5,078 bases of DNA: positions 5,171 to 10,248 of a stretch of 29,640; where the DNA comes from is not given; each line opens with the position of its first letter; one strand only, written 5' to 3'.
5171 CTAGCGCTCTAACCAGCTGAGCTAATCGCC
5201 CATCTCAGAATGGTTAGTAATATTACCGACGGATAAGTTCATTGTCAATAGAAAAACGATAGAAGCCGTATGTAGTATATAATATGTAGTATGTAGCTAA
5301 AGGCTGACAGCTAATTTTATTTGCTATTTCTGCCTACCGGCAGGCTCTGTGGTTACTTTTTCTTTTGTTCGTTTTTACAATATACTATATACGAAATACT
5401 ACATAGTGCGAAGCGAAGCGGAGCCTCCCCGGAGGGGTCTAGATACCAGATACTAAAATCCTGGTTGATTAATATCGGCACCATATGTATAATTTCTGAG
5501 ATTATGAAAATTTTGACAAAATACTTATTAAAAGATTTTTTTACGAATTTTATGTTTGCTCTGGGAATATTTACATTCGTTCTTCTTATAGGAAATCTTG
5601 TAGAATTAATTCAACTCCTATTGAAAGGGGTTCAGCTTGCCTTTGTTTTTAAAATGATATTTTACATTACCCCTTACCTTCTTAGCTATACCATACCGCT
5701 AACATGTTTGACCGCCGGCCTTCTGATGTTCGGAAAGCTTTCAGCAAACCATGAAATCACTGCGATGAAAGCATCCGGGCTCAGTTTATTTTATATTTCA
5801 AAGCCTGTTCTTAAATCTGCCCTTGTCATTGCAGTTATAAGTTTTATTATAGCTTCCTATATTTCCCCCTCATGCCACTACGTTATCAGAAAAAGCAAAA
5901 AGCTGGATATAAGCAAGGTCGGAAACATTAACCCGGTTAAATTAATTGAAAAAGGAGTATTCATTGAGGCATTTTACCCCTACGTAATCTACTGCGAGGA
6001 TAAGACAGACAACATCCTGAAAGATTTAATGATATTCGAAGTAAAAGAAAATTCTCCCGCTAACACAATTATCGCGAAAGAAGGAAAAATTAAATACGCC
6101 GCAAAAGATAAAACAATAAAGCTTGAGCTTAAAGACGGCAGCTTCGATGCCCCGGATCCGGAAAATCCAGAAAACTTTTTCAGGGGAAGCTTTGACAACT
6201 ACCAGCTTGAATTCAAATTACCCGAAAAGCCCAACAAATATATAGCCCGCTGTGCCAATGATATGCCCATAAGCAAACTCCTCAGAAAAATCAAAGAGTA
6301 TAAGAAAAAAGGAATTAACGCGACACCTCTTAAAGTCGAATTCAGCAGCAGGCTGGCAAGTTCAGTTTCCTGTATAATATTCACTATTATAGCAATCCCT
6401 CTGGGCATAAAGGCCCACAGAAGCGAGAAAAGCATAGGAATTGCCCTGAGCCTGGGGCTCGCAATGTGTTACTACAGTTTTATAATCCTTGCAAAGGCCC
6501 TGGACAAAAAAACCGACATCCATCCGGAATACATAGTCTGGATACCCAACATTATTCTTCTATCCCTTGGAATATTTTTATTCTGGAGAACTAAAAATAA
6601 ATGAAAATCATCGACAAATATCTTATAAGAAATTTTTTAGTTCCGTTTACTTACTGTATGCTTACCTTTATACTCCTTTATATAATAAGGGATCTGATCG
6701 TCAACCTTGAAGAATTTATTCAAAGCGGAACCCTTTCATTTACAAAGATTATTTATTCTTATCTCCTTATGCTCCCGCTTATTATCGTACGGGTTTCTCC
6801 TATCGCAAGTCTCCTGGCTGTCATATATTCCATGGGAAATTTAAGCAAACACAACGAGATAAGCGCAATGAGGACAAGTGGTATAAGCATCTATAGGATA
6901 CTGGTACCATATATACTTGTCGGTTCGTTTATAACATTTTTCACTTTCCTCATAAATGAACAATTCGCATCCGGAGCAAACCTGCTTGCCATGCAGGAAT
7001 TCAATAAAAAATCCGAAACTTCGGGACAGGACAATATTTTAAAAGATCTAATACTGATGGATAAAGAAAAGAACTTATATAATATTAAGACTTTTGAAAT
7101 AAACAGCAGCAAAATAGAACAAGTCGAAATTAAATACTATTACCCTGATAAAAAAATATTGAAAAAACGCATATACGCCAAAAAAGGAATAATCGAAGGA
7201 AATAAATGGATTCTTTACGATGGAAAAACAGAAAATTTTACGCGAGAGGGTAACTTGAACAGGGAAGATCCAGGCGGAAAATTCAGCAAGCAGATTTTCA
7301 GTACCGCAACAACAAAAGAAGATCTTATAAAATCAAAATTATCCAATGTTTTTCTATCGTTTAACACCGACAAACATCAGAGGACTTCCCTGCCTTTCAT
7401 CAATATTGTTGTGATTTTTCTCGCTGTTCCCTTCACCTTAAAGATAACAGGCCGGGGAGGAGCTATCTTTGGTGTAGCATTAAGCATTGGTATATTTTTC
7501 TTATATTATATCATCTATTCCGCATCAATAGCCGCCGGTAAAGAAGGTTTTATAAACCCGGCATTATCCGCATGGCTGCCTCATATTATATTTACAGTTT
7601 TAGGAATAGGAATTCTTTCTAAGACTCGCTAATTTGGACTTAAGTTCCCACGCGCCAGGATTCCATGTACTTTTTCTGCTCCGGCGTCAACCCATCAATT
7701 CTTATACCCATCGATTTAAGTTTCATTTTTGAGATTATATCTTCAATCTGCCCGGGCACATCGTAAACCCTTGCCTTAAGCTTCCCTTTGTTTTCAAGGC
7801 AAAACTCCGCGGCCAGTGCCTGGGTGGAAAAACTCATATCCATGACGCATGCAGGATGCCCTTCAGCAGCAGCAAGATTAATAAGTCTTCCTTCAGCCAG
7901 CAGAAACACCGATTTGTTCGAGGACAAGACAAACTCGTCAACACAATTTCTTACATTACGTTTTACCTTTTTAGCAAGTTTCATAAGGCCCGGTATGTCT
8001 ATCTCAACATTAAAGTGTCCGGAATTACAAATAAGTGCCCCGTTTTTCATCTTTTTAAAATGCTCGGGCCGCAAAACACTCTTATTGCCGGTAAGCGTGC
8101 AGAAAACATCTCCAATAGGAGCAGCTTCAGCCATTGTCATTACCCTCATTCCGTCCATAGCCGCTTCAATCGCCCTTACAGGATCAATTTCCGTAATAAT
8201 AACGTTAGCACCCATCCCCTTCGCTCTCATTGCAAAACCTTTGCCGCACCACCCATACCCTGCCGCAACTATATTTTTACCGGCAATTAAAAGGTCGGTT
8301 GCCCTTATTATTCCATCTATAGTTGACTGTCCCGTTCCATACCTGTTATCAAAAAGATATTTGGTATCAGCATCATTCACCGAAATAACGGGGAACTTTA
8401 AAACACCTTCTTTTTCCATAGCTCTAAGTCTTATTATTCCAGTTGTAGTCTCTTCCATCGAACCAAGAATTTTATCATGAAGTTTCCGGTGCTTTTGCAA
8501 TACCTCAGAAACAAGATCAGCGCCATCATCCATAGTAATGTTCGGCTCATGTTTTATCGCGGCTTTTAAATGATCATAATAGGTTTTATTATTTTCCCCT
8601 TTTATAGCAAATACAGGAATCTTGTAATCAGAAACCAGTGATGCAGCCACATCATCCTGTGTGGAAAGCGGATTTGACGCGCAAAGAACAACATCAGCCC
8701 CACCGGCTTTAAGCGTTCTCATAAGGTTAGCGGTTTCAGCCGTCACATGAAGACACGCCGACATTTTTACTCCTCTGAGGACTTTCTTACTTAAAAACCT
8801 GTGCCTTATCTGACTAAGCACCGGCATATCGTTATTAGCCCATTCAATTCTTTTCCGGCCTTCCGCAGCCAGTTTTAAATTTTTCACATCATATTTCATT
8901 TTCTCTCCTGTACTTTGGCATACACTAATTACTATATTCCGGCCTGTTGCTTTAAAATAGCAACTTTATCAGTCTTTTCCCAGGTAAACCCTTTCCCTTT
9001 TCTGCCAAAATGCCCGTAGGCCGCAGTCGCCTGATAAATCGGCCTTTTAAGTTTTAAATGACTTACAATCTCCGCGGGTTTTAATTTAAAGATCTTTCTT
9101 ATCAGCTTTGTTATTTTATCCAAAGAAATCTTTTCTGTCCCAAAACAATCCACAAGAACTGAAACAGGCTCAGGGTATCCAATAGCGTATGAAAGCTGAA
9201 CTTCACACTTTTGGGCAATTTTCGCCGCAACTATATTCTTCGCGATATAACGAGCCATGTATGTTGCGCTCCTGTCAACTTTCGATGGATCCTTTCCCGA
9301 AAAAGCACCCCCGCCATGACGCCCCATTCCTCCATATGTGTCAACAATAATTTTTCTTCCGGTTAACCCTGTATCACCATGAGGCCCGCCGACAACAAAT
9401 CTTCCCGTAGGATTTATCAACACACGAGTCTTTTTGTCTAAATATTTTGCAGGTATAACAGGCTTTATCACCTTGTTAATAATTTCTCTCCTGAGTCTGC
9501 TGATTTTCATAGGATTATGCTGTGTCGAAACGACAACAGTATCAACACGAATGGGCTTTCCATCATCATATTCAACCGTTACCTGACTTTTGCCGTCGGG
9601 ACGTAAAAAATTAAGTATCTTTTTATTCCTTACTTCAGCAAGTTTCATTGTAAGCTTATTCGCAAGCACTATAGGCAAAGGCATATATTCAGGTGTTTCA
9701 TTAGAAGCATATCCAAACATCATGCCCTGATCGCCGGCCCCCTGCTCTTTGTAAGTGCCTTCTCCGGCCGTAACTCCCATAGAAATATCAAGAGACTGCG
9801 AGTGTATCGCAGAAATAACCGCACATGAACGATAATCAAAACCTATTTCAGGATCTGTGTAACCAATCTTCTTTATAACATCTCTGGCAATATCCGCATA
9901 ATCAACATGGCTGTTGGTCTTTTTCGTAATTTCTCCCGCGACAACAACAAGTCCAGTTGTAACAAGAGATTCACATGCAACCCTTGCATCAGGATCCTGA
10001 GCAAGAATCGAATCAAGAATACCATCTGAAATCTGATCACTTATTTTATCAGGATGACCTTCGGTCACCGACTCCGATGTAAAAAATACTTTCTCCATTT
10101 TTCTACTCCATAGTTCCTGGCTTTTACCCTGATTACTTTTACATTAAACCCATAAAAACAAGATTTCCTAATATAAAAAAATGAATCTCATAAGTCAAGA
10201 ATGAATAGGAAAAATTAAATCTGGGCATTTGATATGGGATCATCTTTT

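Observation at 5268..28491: Mosaic family of stuttering low-complexity repeat modules confined to intergenic spacers at six loci (BIME/REP-like, not matching any family I recognise)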

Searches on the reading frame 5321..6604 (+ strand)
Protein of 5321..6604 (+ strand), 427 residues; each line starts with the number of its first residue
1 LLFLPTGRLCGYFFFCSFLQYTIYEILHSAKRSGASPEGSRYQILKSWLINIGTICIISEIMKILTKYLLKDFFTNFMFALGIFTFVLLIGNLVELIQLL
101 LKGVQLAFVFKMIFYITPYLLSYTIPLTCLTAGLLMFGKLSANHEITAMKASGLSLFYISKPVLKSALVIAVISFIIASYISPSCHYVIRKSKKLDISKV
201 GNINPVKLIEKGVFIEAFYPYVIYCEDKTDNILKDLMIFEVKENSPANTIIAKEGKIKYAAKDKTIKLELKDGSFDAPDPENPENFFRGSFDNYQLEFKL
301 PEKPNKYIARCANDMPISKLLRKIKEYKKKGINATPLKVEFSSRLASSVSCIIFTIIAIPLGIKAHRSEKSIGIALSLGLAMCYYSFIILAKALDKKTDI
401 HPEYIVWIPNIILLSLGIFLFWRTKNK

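Call 13: search_protein_families(library=pfam, proteins=[window:5321-6604:+])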
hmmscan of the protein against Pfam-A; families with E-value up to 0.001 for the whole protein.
window:5321-6604:+ (427 aa): 1 family
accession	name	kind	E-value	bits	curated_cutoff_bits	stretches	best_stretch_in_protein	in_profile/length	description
PF03739.19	LptF_LptG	-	2.7e-77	260.6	27.9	1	67-423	1-353/353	Lipopolysaccharide export system permease LptF/LptG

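Call 83: find_encoding_contigs(protein=window:5513-6604:+, flank=1200, max_places=10)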
Protein window:5513-6604:+ (363 aa): 3 contigs read that carry it; 1 place shown.
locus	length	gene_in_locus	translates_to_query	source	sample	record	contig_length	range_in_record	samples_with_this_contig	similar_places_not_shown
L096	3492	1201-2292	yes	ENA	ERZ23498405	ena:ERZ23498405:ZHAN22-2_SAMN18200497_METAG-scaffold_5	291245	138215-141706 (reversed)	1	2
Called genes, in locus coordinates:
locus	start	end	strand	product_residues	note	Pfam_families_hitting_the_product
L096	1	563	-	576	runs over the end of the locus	PF07973:tRNA_SAD, PF00587:tRNA-synt_2b, PF03129:HGTP_anticodon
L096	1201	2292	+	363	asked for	PF03739:LptF_LptG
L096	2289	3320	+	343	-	PF03739:LptF_LptG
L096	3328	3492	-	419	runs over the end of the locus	PF05221:AdoHcyase, PF00670:AdoHcyase_NAD, PF02826:2-Hacid_dh_C (weak), PF07991:KARI_N (weak)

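Call 84: find_homologous_proteins(query=window:5513-6604:+, max_evalue=1e-100)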
Query window:5513-6604:+ (363 aa): 3 proteins with E <= 1e-100 among 5148 candidates.
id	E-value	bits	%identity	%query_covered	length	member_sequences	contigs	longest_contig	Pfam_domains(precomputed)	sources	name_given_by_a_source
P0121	1.2e-230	783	99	100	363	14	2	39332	PF03739.20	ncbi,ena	-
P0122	6.7e-162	557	68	100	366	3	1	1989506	PF03739.20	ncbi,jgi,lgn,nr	ncbi:LptF/LptG family permease [bacterium]|jgi:lipopolysaccharide export system permease protein|nr:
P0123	1.7e-148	512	62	99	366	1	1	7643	PF03739.20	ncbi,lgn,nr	ncbi:MAG: LptF/LptG family permease [bacterium]|nr:LptF/LptG family permease [bacterium]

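Call 85: find_encoding_contigs(protein=P0121, flank=1500, max_places=10)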
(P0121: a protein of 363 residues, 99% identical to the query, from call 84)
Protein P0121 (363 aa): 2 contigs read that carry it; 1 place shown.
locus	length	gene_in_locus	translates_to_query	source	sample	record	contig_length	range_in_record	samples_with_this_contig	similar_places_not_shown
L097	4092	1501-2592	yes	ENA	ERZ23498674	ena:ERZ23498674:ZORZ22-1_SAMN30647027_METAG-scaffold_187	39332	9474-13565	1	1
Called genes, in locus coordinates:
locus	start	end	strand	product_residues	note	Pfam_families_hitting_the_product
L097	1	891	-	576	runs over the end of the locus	PF07973:tRNA_SAD, PF00587:tRNA-synt_2b, PF03129:HGTP_anticodon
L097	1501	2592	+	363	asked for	PF03739:LptF_LptG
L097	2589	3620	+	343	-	PF03739:LptF_LptG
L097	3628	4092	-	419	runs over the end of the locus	PF05221:AdoHcyase, PF00670:AdoHcyase_NAD, PF02826:2-Hacid_dh_C (weak), PF07991:KARI_N (weak)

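Call 93: find_encoding_contigs(protein=P0122, flank=10000, max_places=1)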
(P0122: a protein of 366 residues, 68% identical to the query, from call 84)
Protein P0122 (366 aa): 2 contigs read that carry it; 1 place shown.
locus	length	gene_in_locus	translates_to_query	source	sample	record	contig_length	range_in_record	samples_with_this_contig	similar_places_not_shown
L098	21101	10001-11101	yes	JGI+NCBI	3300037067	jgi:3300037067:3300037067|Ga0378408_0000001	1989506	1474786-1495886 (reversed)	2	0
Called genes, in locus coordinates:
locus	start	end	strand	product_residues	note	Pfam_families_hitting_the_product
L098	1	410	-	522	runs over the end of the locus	PF12072:RNase_Y_N, PF00013:KH_1, PF22891:KH_PNO1_2nd (weak), PF01966:HD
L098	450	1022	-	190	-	PF01812:5-FTHF_cyc-lig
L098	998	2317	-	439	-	PF05496:RuvB_N, PF01637:ATPase_2 (faint), PF00004:AAA, PF20720:nSTAND3 (faint), PF16193:AAA_assoc_2, PF12002:MgsA_C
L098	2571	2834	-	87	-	PF05164:ZapA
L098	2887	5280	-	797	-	PF01588:tRNA_bind, PF03483:B3_4, PF03484:B5, PF17759:tRNA_synthFbeta, PF03147:FDX-ACB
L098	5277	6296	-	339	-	PF02912:Phe_tRNA-synt_N, PF01409:tRNA-synt_2d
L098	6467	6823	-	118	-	PF00453:Ribosomal_L20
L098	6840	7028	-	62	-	PF01632:Ribosomal_L35p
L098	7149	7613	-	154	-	PF05198:IF3_N, PF00707:IF3_C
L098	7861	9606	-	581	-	PF07973:tRNA_SAD, PF00587:tRNA-synt_2b, PF03129:HGTP_anticodon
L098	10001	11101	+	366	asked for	PF03739:LptF_LptG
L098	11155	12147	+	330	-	PF03739:LptF_LptG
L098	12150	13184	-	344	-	PF02836:Glyco_hydro_2_C, PF03198:Glyco_hydro_72 (weak)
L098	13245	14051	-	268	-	PF25160:LdpA_Fe-S-bd (faint), PF00037:Fer4 (weak), PF12797:Fer4_2 (faint), PF12837:Fer4_6 (faint), PF13237:Fer4_10 (weak), PF14697:Fer4_21 (weak), PF12838:Fer4_7 (weak), PF13484:Fer4_16 (faint)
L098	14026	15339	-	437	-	PF05221:AdoHcyase, PF02826:2-Hacid_dh_C (weak), PF00670:AdoHcyase_NAD, PF07991:KARI_N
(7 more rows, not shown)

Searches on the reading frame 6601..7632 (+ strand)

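Call 13: search_protein_families(library=pfam, proteins=[window:6601-7632:+])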
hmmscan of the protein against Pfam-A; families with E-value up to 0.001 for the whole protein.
window:6601-7632:+ (343 aa): 1 family
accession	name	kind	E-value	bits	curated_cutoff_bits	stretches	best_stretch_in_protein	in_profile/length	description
PF03739.19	LptF_LptG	-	4e-60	204.2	27.9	1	6-339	1-351/353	Lipopolysaccharide export system permease LptF/LptG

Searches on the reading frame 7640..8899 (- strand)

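Call 13: search_protein_families(library=pfam, proteins=[window:7640-8899:-])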
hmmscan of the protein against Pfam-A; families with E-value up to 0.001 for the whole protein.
window:7640-8899:- (419 aa): 4 families
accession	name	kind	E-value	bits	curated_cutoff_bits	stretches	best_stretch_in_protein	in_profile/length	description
PF05221.23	AdoHcyase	-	1.1e-59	202.5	25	2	2-135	1-138/299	S-adenosyl-L-homocysteine hydrolase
PF00670.27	AdoHcyase_NAD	-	1.1e-54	185.4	27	1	185-346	1-161/162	S-adenosyl-L-homocysteine hydrolase, NAD binding domain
PF07991.19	KARI_N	-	5.2e-07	29.8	20.6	1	205-300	2-101/165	Acetohydroxy acid isomeroreductase, NADPH-binding domain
PF02826.25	2-Hacid_dh_C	-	8.3e-07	29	25.1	1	205-294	34-127/178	D-isomer specific 2-hydroxyacid dehydrogenase, NAD binding domain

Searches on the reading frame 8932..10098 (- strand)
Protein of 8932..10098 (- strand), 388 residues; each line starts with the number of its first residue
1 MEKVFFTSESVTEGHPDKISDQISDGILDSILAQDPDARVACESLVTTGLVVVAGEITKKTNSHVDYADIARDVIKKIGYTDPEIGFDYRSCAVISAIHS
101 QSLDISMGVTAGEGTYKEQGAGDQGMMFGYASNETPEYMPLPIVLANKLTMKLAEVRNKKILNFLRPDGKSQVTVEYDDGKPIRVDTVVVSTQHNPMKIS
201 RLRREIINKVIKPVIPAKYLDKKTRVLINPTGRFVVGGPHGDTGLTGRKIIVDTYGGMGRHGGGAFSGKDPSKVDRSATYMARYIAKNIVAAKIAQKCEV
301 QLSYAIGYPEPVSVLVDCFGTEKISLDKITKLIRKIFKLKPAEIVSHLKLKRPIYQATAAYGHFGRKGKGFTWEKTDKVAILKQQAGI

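Call 13: search_protein_families(library=pfam, proteins=[window:8932-10098:-])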
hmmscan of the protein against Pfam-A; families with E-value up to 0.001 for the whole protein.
window:8932-10098:- (388 aa): 3 families
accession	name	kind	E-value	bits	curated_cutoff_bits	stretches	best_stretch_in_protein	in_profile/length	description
PF02773.21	S-AdoMet_synt_C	-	3.3e-68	228.3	25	1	236-375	1-138/138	S-adenosylmethionine synthetase, C-terminal domain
PF02772.21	S-AdoMet_synt_M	-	3.7e-50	169.5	29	1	118-234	1-120/120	S-adenosylmethionine synthetase, central domain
PF00438.25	S-AdoMet_synt_N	-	4.8e-42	142.9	33.1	1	4-102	2-98/99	S-adenosylmethionine synthetase, N-terminal domain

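Call 16: find_encoding_contigs(protein=window:8932-10098:-, flank=10000, max_places=10)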
Protein window:8932-10098:- (388 aa): 5 contigs read that carry it; 5 places shown.
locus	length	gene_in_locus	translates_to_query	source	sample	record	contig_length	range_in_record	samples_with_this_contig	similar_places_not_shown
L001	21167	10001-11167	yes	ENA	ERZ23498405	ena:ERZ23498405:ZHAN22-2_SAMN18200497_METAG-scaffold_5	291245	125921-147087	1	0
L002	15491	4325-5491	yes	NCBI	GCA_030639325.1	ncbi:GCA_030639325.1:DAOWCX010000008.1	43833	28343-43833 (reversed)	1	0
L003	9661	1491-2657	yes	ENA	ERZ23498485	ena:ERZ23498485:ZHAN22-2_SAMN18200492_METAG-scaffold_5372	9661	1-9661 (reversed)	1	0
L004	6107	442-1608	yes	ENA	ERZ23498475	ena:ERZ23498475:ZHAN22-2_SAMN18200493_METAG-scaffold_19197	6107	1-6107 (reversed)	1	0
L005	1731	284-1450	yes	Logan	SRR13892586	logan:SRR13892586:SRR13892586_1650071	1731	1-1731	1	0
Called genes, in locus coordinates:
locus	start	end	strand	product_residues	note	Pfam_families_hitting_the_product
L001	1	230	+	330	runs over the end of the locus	PF00294:PfkB, PF08543:Phos_pyr_kin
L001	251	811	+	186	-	PF08645:PNK3P, PF00702:Hydrolase, PF13419:HAD_2, PF13242:Hydrolase_like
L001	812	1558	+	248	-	PF02348:CTP_transf_3, PF12804:NTP_transf_3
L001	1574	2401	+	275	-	PF00793:DAHP_synth_1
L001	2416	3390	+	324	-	PF13580:SIS_2 (faint), PF01380:SIS, PF00571:CBS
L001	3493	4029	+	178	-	PF00702:Hydrolase (faint), PF08282:Hydrolase_3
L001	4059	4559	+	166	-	PF06835:LptC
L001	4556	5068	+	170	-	PF03968:LptD_N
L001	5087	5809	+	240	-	PF00005:ABC_tran, PF13304:AAA_21 (faint)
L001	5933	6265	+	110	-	PF02482:Ribosomal_S30AE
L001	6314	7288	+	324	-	PF02603:Hpr_kinase_N, PF07475:Hpr_kinase_C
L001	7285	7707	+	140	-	PF03610:EIIA-man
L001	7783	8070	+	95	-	PF00381:PTS-HPr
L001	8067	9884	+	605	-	PF05524:PEP-utilisers_N, PF00391:PEP-utilizers, PF02896:PEP-utilizers_C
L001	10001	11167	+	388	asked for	PF00438:S-AdoMet_synt_N, PF02772:S-AdoMet_synt_M, PF02773:S-AdoMet_synt_C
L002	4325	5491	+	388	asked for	PF00438:S-AdoMet_synt_N, PF02772:S-AdoMet_synt_M, PF02773:S-AdoMet_synt_C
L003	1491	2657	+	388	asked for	PF00438:S-AdoMet_synt_N, PF02772:S-AdoMet_synt_M, PF02773:S-AdoMet_synt_C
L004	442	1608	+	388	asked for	PF00438:S-AdoMet_synt_N, PF02772:S-AdoMet_synt_M, PF02773:S-AdoMet_synt_C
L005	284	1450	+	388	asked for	PF00438:S-AdoMet_synt_N, PF02772:S-AdoMet_synt_M, PF02773:S-AdoMet_synt_C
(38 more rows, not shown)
